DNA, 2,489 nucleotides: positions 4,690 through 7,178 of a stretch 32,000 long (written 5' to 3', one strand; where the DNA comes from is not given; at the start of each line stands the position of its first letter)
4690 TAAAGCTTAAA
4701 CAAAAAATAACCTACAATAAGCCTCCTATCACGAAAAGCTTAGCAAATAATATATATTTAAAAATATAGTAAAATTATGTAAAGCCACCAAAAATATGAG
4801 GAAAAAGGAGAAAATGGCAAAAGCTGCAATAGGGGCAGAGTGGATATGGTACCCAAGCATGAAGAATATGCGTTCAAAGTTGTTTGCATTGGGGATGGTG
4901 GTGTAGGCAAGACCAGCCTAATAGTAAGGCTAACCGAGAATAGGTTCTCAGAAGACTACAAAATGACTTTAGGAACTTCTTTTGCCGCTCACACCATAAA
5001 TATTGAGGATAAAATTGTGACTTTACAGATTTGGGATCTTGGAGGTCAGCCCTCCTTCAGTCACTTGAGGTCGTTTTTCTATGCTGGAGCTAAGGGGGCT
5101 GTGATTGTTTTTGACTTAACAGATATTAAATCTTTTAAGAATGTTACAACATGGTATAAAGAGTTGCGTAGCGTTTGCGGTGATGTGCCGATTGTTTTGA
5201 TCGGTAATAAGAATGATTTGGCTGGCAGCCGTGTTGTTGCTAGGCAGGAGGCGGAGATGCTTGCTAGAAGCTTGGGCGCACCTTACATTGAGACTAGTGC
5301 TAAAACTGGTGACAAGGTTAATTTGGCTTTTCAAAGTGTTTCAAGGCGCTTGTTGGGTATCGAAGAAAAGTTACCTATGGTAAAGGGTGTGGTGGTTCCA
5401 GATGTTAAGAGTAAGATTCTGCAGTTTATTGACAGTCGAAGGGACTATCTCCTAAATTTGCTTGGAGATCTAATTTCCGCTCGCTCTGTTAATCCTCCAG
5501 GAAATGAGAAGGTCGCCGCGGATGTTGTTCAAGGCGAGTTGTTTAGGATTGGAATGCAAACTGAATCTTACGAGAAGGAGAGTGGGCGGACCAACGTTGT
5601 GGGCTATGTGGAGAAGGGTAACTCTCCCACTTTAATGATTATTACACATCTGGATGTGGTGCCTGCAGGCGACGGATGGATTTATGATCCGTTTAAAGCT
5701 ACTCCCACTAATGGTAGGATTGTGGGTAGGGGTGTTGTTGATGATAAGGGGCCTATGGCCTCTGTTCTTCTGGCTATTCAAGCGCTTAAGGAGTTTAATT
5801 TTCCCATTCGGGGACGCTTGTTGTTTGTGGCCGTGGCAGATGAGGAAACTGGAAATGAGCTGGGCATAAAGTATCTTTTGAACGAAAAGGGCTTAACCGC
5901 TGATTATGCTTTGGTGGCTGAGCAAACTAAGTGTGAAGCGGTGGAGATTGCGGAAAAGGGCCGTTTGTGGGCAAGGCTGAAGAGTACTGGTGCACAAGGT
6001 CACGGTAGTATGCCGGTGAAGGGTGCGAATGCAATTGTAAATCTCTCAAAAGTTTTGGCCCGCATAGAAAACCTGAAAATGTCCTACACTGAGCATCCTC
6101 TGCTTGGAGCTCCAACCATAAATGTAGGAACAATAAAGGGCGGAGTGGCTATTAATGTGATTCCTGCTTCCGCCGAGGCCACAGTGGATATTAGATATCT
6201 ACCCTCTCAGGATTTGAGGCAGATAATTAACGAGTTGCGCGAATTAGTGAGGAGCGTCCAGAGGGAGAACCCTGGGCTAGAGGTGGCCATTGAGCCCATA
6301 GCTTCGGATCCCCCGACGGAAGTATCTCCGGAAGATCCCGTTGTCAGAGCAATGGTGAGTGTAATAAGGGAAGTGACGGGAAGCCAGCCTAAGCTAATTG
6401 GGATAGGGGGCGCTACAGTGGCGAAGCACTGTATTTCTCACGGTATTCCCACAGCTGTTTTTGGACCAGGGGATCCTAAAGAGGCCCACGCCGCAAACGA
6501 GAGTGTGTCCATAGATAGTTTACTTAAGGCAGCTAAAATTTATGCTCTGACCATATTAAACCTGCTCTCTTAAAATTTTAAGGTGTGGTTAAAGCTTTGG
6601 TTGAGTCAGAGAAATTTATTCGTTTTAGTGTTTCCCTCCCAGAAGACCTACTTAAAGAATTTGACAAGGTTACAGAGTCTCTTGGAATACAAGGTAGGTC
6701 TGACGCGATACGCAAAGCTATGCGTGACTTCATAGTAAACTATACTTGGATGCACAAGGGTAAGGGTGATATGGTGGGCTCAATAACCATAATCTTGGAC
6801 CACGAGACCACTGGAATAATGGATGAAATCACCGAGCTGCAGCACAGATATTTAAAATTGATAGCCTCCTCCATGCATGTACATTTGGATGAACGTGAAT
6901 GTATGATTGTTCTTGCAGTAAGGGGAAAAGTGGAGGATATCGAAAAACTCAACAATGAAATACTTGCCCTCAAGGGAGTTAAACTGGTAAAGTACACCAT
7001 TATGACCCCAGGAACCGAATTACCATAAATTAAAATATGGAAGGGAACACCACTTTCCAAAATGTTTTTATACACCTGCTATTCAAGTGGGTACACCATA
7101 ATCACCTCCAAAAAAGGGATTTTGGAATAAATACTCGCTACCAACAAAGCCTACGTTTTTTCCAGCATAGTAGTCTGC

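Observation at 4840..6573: Rab-like small GTPase fused in frame to an intact M20 metallohydrolase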

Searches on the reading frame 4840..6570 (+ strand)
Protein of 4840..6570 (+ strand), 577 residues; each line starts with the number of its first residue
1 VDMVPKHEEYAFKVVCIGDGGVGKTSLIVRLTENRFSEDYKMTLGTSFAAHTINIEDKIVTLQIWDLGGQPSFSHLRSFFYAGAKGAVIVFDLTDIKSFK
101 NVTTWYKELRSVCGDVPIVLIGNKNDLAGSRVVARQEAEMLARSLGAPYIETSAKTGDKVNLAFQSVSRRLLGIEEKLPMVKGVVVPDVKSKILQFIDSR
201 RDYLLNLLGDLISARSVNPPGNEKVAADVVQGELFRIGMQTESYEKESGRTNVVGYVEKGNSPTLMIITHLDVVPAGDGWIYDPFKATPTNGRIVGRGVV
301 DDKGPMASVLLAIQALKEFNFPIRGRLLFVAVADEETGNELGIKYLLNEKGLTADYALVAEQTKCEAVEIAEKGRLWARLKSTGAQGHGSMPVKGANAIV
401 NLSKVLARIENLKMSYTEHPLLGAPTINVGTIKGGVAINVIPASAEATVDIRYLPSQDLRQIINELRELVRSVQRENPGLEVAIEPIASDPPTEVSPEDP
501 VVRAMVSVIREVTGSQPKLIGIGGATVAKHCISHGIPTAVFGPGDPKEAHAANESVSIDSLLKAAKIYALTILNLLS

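Call 4: search_protein_families(library=pfam, proteins=[window:4840-6570:+], max_evalue=0.01)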
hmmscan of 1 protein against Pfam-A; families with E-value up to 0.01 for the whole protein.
window:4840-6570:+ (577 aa): 10 families
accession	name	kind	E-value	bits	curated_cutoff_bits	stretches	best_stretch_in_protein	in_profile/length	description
PF00071.28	Ras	-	1.6e-51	174.5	21.6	1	13-171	1-160/162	Ras family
PF01546.33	Peptidase_M20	-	7.5e-35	121.1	24.6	1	267-573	2-205/206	Peptidase family M20/M25/M40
PF08477.19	Roc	-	1e-31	110.1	27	1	13-126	1-119/119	Ras of Complex, Roc, domain of DAPkinase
PF07687.19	M20_dimer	-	3.3e-25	88.6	21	1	370-476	1-105/107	Peptidase dimerisation domain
PF00025.27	Arf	-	3.3e-11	43.4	22.3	1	10-140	13-140/174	ADP-ribosylation factor family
PF04389.22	Peptidase_M28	-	8.4e-05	22.8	21.3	1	252-339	1-70/193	Peptidase family M28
PF01926.29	MMR_HSR1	-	0.00052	20.6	21.9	1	13-124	1-113/113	50S ribosome-binding GTPase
PF04670.18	Gtr1_RagA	-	0.0015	18.4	22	1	13-75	1-63/232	Gtr1/RagA G protein conserved region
PF00009.33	GTP_EFTU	-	0.0043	17.1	26.5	0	45-162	54-177/188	Elongation factor Tu GTP binding domain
PF02421.24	FeoB_N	-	0.009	16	27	0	13-161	2-150/156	Ferrous iron transport protein B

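Call 5: search_protein_families(library=ncbifam, proteins=[window:4840-6570:+], max_evalue=0.01)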
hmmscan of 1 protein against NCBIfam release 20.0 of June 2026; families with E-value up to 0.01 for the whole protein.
window:4840-6570:+ (577 aa): 65 families (the best 25 are shown)
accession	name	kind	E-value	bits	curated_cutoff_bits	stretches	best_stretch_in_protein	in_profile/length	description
TIGR01910.1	DapE-ArgE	subfamily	1e-86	291.5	217.6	1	206-567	2-373/373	ArgE/DapE family deacylase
NF010589.0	PRK13983.1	equivalog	1.4e-73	248.2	333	1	191-573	3-407/409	M20 family metallo-hydrolase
NF006399.0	PRK08651.1-2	equivalog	1.6e-68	231.6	381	1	203-567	5-396/405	succinyl-diaminopimelate desuccinylase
NF006400.0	PRK08651.1-3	equivalog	8.2e-64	215.9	374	1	200-572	8-403/410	succinyl-diaminopimelate desuccinylase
NF006365.0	PRK08588.1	subfamily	5.5e-60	203.7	289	1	205-576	10-381/383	succinyl-diaminopimelate desuccinylase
TIGR01892.1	AcOrn-deacetyl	equivalog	3.5e-56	190.8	297.7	1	207-566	2-359/365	acetylornithine deacetylase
NF009555.0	PRK13004.1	equivalog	2.7e-54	184.6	321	1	192-575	5-395/399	YgeY family selenium metabolism-linked hydrolase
NF009558.0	PRK13013.1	equivalog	8.1e-53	179.6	428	1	190-576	4-424/429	acetylornithine deacetylase/succinyl-diaminopimelate desuccinylase family protein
NF009557.0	PRK13009.1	equivalog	8.1e-50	170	284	1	205-576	6-375/377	succinyl-diaminopimelate desuccinylase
NF005710.0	PRK07522.1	subfamily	1.3e-48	166.1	412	1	204-566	10-379/391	acetylornithine deacetylase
NF005591.0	PRK07318.1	equivalog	4.1e-48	164.9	435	2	248-349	64-166/466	dipeptidase PepV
TIGR01887.1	dipeptidaselike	subfamily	2.4e-46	158.8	207.95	2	238-347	48-152/447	Sapep family Mn(2+)-dependent dipeptidase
NF003474.0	PRK05111.1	equivalog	9.5e-44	149.8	460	1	233-567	42-372/383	acetylornithine deacetylase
TIGR01246.1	dapE_proteo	equivalog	1e-42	146.5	361.8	1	206-575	3-370/370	succinyl-diaminopimelate desuccinylase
NF005373.0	PRK06915.1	equivalog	2.7e-42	145.2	428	1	188-574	3-416/422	peptidase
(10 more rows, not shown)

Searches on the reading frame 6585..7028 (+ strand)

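Call 8: search_protein_families(library=pfam, proteins=[window:6585-7028:+], max_evalue=0.001)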
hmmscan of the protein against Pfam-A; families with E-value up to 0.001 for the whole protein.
window:6585-7028:+ (147 aa): 2 families
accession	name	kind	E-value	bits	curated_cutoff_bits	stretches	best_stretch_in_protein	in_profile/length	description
PF08753.17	NikR_C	-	5.3e-26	91.1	22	1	64-139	1-76/77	NikR C terminal nickel binding domain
PF01402.27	RHH_1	-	4.5e-07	30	20.5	1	13-49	1-36/39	Ribbon-helix-helix protein, copG family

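Call 51: search_protein_families(library=ncbifam, proteins=[window:6585-7028:+], max_evalue=0.00001)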
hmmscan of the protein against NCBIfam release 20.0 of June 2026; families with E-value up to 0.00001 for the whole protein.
window:6585-7028:+ (147 aa): 5 families
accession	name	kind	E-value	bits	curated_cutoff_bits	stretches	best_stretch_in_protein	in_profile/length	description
NF002169.0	PRK01002.1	subfamily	6.8e-48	162.2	111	1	10-146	3-139/141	nickel responsive regulator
NF003381.0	PRK04460.1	equivalog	9.2e-41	139.2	105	1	10-146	3-138/139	nickel-responsive transcriptional regulator NikR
NF001884.0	PRK00630.1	subfamily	6e-29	101.1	119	1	7-138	6-139/148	nickel responsive regulator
NF002815.0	PRK02967.1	equivalog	4.7e-25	88.2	83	1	13-140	3-130/139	nickel-responsive transcriptional regulator NikR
TIGR02793.1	nikR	equivalog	1.2e-20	74.1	175.45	1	13-136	2-124/129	nickel-responsive transcriptional regulator NikR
